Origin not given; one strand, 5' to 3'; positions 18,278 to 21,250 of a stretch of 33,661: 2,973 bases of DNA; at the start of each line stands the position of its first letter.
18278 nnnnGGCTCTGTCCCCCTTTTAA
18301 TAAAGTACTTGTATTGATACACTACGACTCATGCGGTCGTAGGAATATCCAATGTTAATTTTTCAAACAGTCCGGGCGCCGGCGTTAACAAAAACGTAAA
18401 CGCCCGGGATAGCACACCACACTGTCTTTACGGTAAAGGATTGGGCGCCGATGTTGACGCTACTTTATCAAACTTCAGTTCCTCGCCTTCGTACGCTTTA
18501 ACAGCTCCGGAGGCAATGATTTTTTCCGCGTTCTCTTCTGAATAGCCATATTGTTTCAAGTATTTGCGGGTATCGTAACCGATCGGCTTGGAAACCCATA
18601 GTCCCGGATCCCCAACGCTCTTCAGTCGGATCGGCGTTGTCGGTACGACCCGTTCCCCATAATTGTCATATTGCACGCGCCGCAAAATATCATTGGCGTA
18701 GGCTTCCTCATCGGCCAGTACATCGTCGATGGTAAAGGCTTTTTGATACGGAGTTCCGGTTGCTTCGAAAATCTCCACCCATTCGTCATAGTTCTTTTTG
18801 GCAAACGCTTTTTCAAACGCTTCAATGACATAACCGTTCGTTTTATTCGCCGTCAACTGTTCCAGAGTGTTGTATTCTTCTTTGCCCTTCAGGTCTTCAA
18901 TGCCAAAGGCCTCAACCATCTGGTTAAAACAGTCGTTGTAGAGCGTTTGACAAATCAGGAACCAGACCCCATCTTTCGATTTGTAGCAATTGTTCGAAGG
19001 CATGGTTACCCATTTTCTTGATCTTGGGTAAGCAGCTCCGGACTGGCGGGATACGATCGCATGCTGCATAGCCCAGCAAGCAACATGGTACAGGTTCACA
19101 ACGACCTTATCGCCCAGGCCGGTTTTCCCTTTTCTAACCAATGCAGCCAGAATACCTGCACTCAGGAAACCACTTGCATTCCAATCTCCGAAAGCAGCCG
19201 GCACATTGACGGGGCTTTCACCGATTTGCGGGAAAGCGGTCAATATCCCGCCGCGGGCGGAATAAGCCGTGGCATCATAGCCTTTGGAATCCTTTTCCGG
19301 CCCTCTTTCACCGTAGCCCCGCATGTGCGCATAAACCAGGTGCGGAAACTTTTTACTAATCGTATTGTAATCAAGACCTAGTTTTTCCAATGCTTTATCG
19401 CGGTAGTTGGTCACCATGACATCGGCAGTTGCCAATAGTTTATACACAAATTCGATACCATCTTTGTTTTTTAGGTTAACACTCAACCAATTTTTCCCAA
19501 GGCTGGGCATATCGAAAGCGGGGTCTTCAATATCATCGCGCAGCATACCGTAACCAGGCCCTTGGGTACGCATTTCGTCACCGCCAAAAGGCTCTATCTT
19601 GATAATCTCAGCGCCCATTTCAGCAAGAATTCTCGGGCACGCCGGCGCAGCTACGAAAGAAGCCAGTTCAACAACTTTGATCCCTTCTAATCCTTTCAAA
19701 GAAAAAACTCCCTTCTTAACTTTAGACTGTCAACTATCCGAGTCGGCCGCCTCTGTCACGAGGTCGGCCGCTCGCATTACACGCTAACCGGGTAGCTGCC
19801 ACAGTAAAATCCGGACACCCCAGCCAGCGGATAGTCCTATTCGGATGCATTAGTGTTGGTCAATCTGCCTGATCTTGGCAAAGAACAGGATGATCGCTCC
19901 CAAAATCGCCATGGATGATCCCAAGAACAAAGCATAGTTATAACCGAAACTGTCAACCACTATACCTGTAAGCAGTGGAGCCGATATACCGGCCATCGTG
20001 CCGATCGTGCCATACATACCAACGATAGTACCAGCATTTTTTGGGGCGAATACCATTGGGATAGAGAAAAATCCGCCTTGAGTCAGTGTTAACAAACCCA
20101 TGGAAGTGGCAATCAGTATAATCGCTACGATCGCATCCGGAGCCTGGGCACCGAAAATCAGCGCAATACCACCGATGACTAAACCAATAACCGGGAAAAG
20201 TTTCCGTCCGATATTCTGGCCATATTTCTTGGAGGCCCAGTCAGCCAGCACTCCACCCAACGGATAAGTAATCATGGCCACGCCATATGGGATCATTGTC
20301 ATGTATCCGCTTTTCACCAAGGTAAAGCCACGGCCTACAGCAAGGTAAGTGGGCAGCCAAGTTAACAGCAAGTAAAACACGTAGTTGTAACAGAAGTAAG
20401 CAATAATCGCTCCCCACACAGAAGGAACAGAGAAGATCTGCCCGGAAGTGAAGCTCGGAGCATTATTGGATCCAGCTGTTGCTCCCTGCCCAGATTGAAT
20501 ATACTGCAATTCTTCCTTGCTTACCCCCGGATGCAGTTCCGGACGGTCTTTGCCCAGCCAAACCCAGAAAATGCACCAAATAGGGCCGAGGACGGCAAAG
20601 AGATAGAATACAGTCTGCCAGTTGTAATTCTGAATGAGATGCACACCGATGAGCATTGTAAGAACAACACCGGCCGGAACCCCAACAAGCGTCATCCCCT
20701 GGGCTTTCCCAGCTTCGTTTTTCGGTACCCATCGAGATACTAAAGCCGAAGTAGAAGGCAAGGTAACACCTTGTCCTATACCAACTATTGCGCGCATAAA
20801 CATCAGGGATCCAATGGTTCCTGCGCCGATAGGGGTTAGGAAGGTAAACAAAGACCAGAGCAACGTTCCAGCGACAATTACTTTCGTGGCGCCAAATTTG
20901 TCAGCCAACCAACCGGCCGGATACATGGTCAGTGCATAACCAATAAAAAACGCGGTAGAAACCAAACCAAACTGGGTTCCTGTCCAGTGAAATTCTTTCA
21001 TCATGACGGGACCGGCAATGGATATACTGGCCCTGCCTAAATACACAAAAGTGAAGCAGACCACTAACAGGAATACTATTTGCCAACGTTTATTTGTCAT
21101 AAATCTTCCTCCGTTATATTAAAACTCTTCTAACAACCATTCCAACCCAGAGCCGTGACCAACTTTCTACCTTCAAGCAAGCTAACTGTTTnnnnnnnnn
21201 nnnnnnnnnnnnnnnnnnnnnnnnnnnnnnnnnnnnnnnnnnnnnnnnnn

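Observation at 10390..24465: LysR-headed acyl-CoA redox island with unknown substrate (2 ACADs, EtfBA, FixCX, family-III CoA-transferase, FadK-like ligase, 2 anion MFS permeases, Cys-rich protein)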

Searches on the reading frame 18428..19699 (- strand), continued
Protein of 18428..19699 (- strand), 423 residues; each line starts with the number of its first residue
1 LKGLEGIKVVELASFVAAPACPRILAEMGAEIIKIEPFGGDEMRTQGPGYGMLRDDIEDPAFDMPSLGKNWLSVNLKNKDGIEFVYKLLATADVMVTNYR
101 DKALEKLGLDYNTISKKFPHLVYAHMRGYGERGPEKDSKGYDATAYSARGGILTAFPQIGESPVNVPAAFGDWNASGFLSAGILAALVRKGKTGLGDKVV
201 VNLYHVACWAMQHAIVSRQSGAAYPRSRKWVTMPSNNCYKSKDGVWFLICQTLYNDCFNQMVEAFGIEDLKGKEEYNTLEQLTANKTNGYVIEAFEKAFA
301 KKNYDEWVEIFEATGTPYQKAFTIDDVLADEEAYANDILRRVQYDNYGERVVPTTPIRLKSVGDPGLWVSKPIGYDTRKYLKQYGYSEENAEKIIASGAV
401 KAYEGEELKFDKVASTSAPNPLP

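Call 22: find_encoding_contigs(protein=P0102, flank=10000, max_places=2)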
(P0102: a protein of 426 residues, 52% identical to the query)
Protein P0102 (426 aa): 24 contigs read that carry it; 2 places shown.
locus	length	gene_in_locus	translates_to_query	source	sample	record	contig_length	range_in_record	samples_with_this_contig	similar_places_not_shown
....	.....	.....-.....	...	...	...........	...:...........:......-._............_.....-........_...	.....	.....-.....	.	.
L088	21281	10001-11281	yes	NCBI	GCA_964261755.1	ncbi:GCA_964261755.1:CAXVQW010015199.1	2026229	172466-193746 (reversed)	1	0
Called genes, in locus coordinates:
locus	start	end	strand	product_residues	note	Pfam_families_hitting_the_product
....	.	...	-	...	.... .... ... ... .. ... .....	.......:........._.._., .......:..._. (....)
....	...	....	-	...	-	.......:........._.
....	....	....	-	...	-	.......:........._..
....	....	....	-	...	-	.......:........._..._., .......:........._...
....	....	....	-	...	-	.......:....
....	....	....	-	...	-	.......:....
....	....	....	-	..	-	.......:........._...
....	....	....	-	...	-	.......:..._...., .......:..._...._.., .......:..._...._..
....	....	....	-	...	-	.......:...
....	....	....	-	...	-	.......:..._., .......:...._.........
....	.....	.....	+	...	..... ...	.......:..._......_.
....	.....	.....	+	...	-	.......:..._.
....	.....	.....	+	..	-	-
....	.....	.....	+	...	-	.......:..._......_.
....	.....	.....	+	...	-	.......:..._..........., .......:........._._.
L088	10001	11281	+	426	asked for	PF02515:CoA_transf_3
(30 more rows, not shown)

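Call 40: search_protein_families(library=pfam, proteins=[L004:6750-7559:+, L004:7644-8693:+, L004:8767-9966:+, L004:11599-12933:-, L004:12973-14130:-, L004:14211-15158:-, L004:15188-15946:-, L004:15947-16567:-, L004:16704-17735:-], max_evalue=0.00001)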
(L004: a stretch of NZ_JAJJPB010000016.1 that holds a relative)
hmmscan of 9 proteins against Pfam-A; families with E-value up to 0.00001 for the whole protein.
L004:6750-7559:+ (269 aa): 4 families
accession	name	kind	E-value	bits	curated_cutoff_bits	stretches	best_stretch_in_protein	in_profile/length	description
PF13561.12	adh_short_C2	-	5.1e-59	200.2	27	1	34-266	6-235/236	Enoyl-(Acyl carrier protein) reductase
PF00106.31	adh_short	-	4.6e-52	176.8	26.6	1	25-217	1-192/195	short chain dehydrogenase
PF23441.1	SDR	-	1.8e-08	34.6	27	1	134-265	123-254/258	SDR-like rossmann domain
PF08659.16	KR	-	3.4e-07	30.8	22.6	1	28-165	4-140/180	KR domain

L004:7644-8693:+ (349 aa): 3 families
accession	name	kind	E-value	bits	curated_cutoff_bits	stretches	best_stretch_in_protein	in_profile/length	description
PF08240.17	ADH_N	-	4.6e-31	107.6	23.5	1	30-144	2-104/104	Alcohol dehydrogenase GroES-like domain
PF00107.32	ADH_zinc_N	-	9.9e-30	103.6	31.8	1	182-311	1-127/129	Zinc-binding dehydrogenase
PF16912.11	Glu_dehyd_C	-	3.3e-15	56.6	34.9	1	150-332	3-196/211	Glucose dehydrogenase C-terminus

L004:8767-9966:+ (399 aa): 1 family
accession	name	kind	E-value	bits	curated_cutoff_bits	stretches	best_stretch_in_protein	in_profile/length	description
PF02515.22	CoA_transf_3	-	2e-91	307.3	23.3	1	14-369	4-366/366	CoA-transferase family III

L004:11599-12933:- (444 aa): 2 families
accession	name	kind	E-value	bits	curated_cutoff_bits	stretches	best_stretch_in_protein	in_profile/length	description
PF13520.12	AA_permease_2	-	1.3e-65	222.4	27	1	18-421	1-409/427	Amino acid permease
PF00324.27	AA_permease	-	5.5e-39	134.6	24.6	1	25-423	4-427/470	Amino acid permease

L004:12973-14130:- (385 aa): 4 families
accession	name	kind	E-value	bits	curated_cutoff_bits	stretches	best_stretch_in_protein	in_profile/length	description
PF00155.27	Aminotran_1_2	-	1.1e-74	252.2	19.7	1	27-378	2-361/361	Aminotransferase class I and II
PF01041.23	DegT_DnrJ_EryC1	-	1.7e-12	47.7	19.8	1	89-199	41-145/360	DegT/DnrJ/EryC1/StrS aminotransferase family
PF01053.26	Cys_Met_Meta_PP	-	2.7e-08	33.2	27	1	90-200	70-174/381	Cys/Met metabolism PLP-dependent enzyme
PF00266.25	Aminotran_5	-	1.7e-06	27.7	21.5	0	84-200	58-176/371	Aminotransferase class-V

L004:14211-15158:- (315 aa): 1 family
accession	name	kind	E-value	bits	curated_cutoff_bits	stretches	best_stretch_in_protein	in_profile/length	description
PF00294.29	PfkB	-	8.5e-63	212.9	25.8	1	21-304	20-300/302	pfkB family carbohydrate kinase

L004:15188-15946:- (252 aa): 1 family
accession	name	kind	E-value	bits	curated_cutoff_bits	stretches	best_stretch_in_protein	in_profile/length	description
PF01261.30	AP_endonuc_2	-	1.9e-10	41.3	31.1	1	86-245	63-242/249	Xylose isomerase-like TIM barrel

L004:15947-16567:- (206 aa): 1 family
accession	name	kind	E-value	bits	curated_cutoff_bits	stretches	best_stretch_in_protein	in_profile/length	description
PF01081.25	Aldolase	-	1.9e-42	145.4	27.8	1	12-195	8-194/196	KDPG and KHG aldolase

L004:16704-17735:- (343 aa): 4 families
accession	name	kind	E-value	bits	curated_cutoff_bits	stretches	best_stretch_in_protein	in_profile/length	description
PF13377.12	Peripla_BP_3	-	2.2e-22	80.4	26.5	1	179-341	2-167/167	Periplasmic binding protein-like domain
PF00532.27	Peripla_BP_1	-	1.7e-21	77.4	22.2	1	71-324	3-267/281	Periplasmic binding proteins and sugar binding domain of LacI family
PF00356.27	LacI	-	1.2e-18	67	27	1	13-58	2-46/46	Bacterial regulatory proteins, lacI family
PF13407.12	Peripla_BP_4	-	1.3e-15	58.1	35.1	1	72-319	1-255/258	Periplasmic binding protein domain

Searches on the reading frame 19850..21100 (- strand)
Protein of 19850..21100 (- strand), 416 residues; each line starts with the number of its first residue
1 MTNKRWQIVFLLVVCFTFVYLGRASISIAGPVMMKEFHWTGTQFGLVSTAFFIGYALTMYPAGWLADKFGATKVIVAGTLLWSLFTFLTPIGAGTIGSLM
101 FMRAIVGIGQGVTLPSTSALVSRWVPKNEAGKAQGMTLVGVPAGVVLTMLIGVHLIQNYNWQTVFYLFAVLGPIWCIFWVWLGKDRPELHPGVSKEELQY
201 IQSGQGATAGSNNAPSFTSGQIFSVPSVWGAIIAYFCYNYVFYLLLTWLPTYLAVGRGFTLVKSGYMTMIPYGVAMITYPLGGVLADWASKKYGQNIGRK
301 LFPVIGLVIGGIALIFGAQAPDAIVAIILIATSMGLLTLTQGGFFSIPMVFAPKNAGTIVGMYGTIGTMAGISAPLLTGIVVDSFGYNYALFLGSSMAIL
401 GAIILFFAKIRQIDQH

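Call 3: search_protein_families(library=pfam, proteins=[window:19850-21100:-])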
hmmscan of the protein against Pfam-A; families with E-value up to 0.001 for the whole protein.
window:19850-21100:- (416 aa): 2 families
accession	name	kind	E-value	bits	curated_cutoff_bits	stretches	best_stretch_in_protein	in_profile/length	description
PF07690.21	MFS_1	-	1.5e-62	211.9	33.4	2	13-368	2-340/347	Major Facilitator Superfamily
PF00083.30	Sugar_tr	-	5.8e-09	35.8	22.3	1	42-182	46-191/452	Sugar (and other) transporter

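Call 5: search_protein_families(library=ncbifam, proteins=[window:19850-21100:-], max_evalue=0.01)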
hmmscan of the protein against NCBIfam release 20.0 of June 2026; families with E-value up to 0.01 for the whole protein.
window:19850-21100:- (416 aa): 37 families (the best 25 are shown)
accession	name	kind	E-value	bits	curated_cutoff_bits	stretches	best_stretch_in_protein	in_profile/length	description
TIGR00893.1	2A0114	subfamily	1.5e-63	215.1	395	1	15-407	2-397/399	D-galactonate transporter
TIGR00894.1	2A0114euk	subfamily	1.2e-59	202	626.45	1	34-403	68-444/465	Na(+)-dependent inorganic phosphate cotransporter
TIGR00881.1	2A0104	subfamily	8.9e-34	117.1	407.75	1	16-390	4-378/379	phosphoglycerate transporter protein PgtP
TIGR00895.1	2A0115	subfamily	2.2e-27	96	418.55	2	8-171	18-180/398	aromatic acid/H+ symport family MFS transporter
NF008586.0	PRK11551.1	equivalog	2.3e-27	96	410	1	11-400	16-387/406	3-(3-hydroxy-phenyl)propionate transporter MhpT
TIGR00880.1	2_A_01_02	superfamily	9.8e-15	54.9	131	1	50-175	2-130/141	multidrug resistance protein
NF049980.1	SfMCT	equivalog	9.3e-14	50.9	320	1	5-392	1-372/378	L-lactate MFS transporter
TIGR02332.1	HpaX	equivalog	1e-13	51.3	615.4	1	6-390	8-402/412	4-hydroxyphenylacetate permease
TIGR00711.1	efflux_EmrB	subfamily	2.7e-13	49.5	230.2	1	11-180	6-175/485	DHA2 family efflux MFS transporter permease subunit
TIGR00886.1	2A0108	subfamily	5.8e-13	48.7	311.7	1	10-369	4-366/368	NarK family nitrate/nitrite MFS transporter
NF047787.1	PhglyTportPgtP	equivalog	2e-12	46.6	750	1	5-403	27-431/451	phosphoglycerate transporter PgtP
TIGR00890.1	2A0111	subfamily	8.9e-11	41.3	374.85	1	6-403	2-376/377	oxalate/formate antiport family MFS transporter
NF053517.1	HbztTptrPcaK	equivalog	2.6e-10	39.9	770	1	4-395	16-413/437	4-hydroxybenzoate transporter PcaK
NF008661.1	PRK11663.1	subfamily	4.4e-10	39.2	564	1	5-296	28-316/439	MFS transporter family glucose-6-phosphate receptor UhpC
NF012180.1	tet_MFS_43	exception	6.9e-10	38.5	999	1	6-185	20-198/484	tetracycline efflux MFS transporter Tet(43)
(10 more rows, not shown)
